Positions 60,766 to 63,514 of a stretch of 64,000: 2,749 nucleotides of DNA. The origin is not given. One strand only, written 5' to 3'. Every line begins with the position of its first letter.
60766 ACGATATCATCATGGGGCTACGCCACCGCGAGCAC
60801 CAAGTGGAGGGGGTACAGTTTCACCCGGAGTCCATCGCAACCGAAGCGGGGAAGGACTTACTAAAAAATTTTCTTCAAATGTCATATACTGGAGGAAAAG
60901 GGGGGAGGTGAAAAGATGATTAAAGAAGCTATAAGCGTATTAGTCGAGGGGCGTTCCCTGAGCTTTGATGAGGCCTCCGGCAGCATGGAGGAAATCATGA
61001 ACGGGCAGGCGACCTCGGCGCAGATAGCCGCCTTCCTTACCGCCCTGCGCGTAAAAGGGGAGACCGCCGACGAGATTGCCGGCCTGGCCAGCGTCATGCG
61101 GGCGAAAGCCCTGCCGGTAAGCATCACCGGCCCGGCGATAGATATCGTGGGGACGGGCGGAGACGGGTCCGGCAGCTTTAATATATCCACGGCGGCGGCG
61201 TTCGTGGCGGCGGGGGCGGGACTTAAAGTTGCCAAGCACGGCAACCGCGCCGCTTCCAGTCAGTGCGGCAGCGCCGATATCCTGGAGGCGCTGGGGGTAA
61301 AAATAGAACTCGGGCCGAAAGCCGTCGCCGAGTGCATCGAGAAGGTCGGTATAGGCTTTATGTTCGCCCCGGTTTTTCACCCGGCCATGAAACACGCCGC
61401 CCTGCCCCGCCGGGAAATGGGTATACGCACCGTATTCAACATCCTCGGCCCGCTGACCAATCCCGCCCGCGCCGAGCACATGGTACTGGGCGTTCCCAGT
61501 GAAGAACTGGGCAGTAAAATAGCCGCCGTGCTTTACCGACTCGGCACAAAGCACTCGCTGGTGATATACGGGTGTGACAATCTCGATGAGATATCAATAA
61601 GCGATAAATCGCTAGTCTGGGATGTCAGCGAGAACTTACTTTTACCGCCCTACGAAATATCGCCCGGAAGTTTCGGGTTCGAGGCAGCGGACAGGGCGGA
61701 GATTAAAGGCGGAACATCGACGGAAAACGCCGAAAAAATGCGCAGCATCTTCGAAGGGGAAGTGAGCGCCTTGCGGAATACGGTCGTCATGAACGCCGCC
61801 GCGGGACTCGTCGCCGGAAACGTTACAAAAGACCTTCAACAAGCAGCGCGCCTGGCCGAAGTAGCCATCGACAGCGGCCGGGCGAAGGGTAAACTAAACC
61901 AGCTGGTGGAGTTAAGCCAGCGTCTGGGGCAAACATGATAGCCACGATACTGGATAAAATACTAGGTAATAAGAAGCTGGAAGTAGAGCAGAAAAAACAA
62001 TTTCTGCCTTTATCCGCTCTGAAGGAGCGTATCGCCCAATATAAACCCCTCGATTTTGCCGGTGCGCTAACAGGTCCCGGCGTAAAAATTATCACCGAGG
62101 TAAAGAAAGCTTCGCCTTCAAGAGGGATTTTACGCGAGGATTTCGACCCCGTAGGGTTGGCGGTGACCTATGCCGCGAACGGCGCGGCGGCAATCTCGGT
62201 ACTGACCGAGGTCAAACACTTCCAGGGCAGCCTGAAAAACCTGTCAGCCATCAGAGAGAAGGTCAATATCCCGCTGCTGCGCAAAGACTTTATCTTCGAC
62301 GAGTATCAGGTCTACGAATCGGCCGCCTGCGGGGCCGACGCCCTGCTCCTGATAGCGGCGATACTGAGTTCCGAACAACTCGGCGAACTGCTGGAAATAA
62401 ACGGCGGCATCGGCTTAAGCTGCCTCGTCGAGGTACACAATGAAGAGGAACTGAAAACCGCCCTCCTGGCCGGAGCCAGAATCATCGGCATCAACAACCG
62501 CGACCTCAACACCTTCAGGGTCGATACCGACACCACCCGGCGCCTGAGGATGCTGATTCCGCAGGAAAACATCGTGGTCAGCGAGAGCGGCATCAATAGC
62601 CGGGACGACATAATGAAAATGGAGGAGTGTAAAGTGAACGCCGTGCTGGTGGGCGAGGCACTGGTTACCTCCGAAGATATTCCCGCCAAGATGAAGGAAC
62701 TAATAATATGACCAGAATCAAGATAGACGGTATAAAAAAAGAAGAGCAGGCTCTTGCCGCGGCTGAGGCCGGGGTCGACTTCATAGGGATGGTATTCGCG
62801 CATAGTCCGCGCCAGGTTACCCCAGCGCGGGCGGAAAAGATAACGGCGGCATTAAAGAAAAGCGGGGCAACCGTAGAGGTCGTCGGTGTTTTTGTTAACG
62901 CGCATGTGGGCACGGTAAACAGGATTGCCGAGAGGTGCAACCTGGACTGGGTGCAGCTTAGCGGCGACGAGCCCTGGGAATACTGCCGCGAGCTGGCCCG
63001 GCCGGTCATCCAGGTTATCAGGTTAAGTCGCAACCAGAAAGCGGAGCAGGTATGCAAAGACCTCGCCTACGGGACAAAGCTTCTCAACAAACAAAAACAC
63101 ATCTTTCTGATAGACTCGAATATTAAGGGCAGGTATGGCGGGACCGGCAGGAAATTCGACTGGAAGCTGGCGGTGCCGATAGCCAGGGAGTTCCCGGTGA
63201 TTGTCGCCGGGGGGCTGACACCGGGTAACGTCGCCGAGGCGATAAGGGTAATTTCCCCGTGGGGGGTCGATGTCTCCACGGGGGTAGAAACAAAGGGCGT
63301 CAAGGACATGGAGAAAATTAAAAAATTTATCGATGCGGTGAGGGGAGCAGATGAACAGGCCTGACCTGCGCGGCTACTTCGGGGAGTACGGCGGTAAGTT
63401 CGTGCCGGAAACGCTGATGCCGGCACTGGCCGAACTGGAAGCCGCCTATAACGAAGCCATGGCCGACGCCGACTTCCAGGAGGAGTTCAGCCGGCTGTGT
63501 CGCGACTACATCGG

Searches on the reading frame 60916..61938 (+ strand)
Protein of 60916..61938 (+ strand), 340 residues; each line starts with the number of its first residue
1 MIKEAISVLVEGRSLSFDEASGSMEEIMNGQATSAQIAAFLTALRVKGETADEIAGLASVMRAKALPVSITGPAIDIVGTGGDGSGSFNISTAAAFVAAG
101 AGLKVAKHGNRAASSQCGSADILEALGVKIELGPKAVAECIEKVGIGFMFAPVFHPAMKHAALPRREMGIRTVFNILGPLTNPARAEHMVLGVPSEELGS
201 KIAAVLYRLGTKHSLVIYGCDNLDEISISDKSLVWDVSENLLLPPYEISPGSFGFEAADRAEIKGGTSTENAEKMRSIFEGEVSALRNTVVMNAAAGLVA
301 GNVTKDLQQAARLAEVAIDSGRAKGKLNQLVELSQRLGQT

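Call 13: search_protein_families(library=pfam, proteins=[window:60916-61938:+], max_evalue=0.00001)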
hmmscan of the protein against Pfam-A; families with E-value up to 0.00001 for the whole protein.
window:60916-61938:+ (340 aa): 2 families
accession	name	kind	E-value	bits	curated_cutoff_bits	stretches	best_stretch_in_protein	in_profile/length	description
PF00591.27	Glycos_transf_3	-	2.4e-87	293.2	27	1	73-323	3-252/253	Glycosyl transferase family, a/b domain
PF02885.22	Glycos_trans_3N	-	9.5e-24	83.4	26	1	3-65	1-63/63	Glycosyl transferase family, helical bundle domain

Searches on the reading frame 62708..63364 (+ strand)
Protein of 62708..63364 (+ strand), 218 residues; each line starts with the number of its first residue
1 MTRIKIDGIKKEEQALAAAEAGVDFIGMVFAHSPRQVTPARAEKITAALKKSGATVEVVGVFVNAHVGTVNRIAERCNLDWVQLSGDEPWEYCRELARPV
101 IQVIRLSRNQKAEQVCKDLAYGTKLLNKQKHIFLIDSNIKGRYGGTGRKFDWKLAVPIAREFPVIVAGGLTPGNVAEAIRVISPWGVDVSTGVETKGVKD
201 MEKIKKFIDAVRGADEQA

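Call 59: find_encoding_contigs(protein=window:62708-63364:+, flank=10000, max_places=1)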
Protein window:62708-63364:+ (218 aa): no gene with exactly this product is on record in the collection.
